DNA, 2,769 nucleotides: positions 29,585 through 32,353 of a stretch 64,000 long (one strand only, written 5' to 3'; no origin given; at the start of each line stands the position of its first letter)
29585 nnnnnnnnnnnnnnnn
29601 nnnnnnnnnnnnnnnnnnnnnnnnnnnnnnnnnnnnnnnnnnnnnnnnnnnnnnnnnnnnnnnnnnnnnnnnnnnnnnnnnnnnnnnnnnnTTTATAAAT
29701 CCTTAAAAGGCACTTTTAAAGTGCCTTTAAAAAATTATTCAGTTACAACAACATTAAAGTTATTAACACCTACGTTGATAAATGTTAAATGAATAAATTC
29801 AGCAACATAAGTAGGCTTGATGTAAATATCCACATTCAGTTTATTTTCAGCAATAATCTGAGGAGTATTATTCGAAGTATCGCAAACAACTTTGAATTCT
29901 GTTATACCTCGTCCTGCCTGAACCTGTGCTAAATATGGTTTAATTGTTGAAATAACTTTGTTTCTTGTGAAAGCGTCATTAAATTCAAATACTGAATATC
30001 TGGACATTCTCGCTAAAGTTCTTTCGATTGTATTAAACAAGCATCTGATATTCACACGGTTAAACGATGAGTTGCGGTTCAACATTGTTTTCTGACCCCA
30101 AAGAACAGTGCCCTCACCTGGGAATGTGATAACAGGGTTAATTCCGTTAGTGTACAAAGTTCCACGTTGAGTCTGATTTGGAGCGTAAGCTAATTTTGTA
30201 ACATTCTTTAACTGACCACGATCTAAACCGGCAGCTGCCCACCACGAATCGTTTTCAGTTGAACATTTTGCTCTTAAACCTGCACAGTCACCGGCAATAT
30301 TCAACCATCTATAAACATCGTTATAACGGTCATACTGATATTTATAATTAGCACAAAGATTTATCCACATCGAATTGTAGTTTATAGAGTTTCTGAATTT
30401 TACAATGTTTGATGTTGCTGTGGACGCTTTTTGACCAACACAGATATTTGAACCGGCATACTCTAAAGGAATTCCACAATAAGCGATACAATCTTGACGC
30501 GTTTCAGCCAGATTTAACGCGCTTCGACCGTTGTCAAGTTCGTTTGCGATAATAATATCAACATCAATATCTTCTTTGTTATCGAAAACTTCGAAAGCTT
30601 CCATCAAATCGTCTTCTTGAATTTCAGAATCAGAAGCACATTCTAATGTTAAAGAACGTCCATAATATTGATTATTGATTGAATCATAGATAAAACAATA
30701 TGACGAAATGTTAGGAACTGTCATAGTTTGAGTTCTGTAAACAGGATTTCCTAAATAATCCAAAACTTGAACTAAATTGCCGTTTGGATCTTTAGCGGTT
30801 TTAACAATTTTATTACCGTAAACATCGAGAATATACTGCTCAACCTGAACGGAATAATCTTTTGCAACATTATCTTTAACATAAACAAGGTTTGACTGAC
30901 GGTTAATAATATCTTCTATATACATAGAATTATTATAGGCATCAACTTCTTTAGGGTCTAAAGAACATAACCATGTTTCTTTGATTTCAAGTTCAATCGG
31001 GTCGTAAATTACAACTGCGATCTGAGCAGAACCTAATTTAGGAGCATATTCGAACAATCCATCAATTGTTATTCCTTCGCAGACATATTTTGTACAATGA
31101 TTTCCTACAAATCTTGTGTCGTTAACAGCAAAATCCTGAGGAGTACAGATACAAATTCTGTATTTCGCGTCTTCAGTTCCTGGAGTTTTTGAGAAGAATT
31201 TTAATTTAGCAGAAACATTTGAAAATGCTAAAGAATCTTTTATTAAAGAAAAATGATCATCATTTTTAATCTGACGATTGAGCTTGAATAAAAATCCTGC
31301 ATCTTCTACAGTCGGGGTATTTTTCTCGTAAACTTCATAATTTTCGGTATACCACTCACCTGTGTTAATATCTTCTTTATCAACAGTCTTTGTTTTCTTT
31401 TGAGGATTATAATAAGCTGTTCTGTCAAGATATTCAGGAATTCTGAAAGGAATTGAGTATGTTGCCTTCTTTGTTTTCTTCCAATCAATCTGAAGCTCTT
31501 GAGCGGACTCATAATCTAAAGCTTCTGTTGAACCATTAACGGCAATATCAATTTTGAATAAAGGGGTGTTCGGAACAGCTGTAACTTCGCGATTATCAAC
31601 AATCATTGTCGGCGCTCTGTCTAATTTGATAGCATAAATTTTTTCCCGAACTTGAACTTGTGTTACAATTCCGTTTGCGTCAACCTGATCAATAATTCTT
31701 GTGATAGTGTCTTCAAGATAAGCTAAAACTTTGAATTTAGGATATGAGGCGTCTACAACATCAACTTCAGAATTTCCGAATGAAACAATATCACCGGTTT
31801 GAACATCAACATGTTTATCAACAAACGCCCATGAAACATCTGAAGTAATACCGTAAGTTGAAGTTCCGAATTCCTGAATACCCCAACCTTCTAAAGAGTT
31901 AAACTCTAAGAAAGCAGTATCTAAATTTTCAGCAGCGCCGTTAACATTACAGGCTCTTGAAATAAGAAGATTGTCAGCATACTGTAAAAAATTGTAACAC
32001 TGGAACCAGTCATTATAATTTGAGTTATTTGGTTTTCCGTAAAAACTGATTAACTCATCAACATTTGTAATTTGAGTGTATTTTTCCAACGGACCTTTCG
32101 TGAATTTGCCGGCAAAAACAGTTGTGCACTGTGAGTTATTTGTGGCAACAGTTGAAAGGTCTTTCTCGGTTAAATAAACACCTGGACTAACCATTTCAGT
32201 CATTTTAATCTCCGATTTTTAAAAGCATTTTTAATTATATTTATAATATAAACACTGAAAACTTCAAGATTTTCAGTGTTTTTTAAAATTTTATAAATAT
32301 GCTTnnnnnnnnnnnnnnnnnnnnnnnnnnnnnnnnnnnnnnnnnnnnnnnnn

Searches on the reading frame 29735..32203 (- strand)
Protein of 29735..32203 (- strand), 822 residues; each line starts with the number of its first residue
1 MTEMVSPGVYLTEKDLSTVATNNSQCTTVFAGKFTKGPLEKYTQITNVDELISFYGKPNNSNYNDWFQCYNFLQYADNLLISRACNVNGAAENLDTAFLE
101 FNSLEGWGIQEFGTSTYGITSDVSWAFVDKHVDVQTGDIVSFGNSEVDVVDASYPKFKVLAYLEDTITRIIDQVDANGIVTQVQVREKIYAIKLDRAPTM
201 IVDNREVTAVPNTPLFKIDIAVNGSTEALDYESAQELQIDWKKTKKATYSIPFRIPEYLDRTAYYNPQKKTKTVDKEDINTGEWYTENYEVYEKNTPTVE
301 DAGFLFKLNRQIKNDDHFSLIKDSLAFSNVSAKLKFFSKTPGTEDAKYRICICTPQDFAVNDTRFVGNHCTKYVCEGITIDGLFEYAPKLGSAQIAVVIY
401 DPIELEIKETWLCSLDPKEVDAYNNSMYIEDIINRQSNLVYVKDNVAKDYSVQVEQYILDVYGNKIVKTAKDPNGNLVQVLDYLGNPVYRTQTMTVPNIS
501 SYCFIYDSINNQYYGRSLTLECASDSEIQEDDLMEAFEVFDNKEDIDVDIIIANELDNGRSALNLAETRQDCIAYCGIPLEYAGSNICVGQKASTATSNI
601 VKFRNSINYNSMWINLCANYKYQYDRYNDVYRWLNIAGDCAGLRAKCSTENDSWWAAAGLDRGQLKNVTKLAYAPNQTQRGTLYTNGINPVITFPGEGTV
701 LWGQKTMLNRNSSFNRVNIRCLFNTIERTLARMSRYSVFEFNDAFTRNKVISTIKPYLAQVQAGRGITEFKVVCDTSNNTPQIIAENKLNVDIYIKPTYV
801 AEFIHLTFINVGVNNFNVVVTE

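Call 9: search_protein_families(library=phrogs, proteins=[window:29735-32203:-])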
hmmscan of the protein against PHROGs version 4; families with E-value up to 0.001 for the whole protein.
window:29735-32203:- (822 aa): 8 families
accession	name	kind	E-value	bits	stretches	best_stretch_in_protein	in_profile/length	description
phrog_23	-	tail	1.6e-94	318.4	1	1-809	20-461/496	tail sheath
phrog_10581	-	tail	3.1e-37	129.3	1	650-807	739-906/915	tail sheath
phrog_20545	-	tail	3e-21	76.9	1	1-103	18-120/538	tail sheath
phrog_17610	-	tail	4.2e-18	65.6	1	641-810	930-1106/1135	tail sheath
phrog_34521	-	tail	4.3e-13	49.1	1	666-816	805-957/962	tail sheath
phrog_38392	-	tail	6.5e-12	46.3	1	4-94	5-94/329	tail sheath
phrog_19666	-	tail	1.2e-08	34.8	1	598-804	774-977/985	tail sheath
phrog_13288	-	unknown function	2.8e-07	31.3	1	624-805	4-190/208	-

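Call 22: find_related_loci(query=window:29735-32203:-, collection=viral_contigs, flank=10000)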
Query window:29735-32203:- (822 aa) in viral_contigs; peptide patterns used: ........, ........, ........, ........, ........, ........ (x = any residue, [..] = any of these).
22 stretches matched a pattern; 16 encode a relative of the query (tblastn E <= 1e-3); 16 distinct loci.
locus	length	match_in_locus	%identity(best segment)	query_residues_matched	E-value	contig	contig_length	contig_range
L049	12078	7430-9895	97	1-822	0e+0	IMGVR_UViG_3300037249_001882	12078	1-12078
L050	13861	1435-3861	88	1-809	0e+0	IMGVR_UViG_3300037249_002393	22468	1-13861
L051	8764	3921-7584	47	1-820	9e-142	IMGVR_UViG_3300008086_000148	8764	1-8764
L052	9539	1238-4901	47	1-820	9e-142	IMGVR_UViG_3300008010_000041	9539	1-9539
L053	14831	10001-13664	47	1-820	1e-141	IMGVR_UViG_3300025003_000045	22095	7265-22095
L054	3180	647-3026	47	1-820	2e-148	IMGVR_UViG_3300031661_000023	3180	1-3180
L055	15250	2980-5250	38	4-812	1e-97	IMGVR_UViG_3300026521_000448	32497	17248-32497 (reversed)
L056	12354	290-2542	37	4-812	4e-96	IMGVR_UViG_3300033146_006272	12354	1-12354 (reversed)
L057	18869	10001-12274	37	4-812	8e-93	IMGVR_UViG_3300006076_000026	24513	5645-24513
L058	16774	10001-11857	35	4-812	8e-80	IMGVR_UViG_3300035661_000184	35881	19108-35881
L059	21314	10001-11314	27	403-811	2e-34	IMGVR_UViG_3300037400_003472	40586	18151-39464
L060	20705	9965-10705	33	568-811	2e-34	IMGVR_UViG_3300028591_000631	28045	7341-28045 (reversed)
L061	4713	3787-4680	41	1-399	4e-30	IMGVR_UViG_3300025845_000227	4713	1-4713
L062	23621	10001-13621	44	1-812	2e-29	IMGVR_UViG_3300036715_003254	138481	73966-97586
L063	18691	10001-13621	44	1-812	2e-29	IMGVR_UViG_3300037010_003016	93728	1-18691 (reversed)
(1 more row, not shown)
